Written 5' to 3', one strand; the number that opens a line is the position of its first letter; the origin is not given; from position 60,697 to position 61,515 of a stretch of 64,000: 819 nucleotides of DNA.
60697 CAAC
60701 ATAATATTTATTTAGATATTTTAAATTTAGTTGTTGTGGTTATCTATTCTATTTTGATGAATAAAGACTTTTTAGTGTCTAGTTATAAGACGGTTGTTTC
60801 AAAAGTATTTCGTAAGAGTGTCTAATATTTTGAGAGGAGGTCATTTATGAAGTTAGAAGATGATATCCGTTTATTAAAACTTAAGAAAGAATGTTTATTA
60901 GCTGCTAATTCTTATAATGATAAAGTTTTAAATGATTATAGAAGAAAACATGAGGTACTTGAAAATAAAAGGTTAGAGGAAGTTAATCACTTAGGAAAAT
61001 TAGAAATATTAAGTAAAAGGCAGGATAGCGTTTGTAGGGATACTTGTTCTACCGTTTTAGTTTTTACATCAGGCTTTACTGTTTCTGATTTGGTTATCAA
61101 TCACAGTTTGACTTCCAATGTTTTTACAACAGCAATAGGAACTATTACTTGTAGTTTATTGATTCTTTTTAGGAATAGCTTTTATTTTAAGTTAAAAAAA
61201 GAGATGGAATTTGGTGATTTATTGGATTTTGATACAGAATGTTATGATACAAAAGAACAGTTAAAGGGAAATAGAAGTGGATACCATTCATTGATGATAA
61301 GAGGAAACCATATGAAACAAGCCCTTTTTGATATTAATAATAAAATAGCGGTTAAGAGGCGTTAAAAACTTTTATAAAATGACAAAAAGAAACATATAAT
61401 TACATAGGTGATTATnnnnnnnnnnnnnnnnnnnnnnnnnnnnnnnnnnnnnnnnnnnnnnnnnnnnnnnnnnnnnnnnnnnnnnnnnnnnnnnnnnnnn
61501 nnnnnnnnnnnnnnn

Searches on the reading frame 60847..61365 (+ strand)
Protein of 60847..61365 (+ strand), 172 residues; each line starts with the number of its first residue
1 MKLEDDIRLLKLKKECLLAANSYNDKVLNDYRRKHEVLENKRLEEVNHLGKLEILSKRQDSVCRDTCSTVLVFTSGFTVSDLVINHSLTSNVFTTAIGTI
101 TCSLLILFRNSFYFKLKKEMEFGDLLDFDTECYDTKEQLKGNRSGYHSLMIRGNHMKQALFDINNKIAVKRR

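Call 29: find_encoding_contigs(protein=window:60847-61365:+, flank=10000, max_places=1)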
Protein window:60847-61365:+ (172 aa): 23 contigs read that carry it; 1 place shown.
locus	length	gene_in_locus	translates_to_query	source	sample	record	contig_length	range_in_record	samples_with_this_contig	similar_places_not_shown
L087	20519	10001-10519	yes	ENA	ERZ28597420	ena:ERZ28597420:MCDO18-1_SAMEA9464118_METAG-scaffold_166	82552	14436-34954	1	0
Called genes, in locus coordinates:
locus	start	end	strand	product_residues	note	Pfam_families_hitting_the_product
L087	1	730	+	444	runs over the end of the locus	-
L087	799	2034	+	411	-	PF02491:SHS2_FTSA, PF14450:FtsA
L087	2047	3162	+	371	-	PF00091:Tubulin, PF12327:FtsZ_C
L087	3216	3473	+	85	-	-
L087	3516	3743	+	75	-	-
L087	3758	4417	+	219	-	-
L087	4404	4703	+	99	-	-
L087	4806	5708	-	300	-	PF00491:Arginase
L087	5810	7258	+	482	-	PF01225:Mur_ligase, PF08245:Mur_ligase_M, PF02875:Mur_ligase_C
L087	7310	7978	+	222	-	-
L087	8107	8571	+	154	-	PF04892:VanZ-LLP1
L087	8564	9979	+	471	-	PF01943:Polysacc_synt, PF13440:Polysacc_synt_3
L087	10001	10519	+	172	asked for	-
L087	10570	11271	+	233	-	PF04542:Sigma70_r2, PF04545:Sigma70_r4, PF01381:HTH_3 (weak)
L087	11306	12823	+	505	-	PF16403:Bact_surface_Ig-like, PF01522:Polysacc_deac_1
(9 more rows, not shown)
